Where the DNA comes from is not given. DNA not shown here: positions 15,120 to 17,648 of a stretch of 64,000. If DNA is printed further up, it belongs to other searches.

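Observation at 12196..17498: Self-contained TerB-N/TerB-C + DUF2791-type ATPase + Lhr-like helicase operon (Shango-like defence triad) between the ffh operon and the ilv cluster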

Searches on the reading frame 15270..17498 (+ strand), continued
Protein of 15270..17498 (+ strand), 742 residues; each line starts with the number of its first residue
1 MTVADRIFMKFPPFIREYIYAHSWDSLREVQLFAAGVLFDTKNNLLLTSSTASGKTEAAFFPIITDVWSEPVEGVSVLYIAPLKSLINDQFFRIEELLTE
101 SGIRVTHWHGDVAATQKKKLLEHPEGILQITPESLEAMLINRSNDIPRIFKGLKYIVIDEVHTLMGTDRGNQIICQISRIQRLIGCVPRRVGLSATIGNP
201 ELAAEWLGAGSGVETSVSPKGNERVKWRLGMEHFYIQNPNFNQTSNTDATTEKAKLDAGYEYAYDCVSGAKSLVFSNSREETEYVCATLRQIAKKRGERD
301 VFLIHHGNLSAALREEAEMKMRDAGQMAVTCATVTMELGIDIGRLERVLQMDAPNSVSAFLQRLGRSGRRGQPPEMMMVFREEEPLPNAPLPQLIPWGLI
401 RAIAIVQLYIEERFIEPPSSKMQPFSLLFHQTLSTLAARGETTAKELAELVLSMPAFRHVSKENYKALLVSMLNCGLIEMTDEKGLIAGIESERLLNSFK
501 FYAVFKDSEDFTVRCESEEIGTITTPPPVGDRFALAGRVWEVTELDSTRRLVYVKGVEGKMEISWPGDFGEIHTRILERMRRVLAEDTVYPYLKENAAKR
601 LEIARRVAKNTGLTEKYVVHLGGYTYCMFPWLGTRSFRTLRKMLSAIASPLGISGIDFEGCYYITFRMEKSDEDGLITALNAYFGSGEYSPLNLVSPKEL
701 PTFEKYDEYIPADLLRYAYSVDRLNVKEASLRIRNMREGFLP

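Call 90: find_encoding_contigs(protein=P0094, flank=8000, max_places=2)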
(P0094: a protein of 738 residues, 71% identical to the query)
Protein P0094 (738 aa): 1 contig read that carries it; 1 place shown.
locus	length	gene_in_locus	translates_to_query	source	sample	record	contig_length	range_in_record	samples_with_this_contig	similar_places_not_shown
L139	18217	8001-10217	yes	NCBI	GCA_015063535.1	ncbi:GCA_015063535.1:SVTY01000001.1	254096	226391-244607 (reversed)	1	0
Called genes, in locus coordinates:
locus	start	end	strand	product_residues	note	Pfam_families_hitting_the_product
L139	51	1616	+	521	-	PF13177:DNA_pol3_delta2, PF00004:AAA, PF13401:AAA_22 (faint), PF13604:AAA_30 (weak), PF22608:DNAX_ATPase_lid, PF12169:DNA_pol3_gamma3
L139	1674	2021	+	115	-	PF02575:YbaB_DNA_bd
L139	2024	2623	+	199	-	PF21176:RecR_HhH, PF02132:RecR_ZnF, PF13662:Toprim_4, PF01751:Toprim, PF21175:RecR_C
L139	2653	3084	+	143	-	-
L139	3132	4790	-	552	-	PF01676:Metalloenzyme, PF06415:iPGM_N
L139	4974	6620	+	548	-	PF13208:TerB_N, PF15615:TerB_C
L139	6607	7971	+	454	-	PF10923:BrxC_BrxD, PF13191:AAA_16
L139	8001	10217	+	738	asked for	PF00270:DEAD, PF04851:ResIII, PF00271:Helicase_C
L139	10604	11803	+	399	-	PF00291:PALP, PF01842:ACT (faint)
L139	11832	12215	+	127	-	PF01042:Ribonuc_L-PSP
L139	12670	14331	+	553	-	PF02776:TPP_enzyme_N, PF00205:TPP_enzyme_M, PF02775:TPP_enzyme_C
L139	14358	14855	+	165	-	PF01842:ACT, PF22629:ACT_AHAS_ss, PF13710:ACT_5, PF10369:ALS_ss_C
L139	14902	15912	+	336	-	PF02826:2-Hacid_dh_C (weak), PF03446:NAD_binding_2 (weak), PF03807:F420_oxidored (weak), PF07991:KARI_N, PF01450:KARI_C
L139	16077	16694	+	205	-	PF09515:Thia_YuaJ, PF12822:ECF_trnsprt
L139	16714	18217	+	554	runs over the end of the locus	PF00920:ILVD_EDD_N, PF24877:ILV_EDD_C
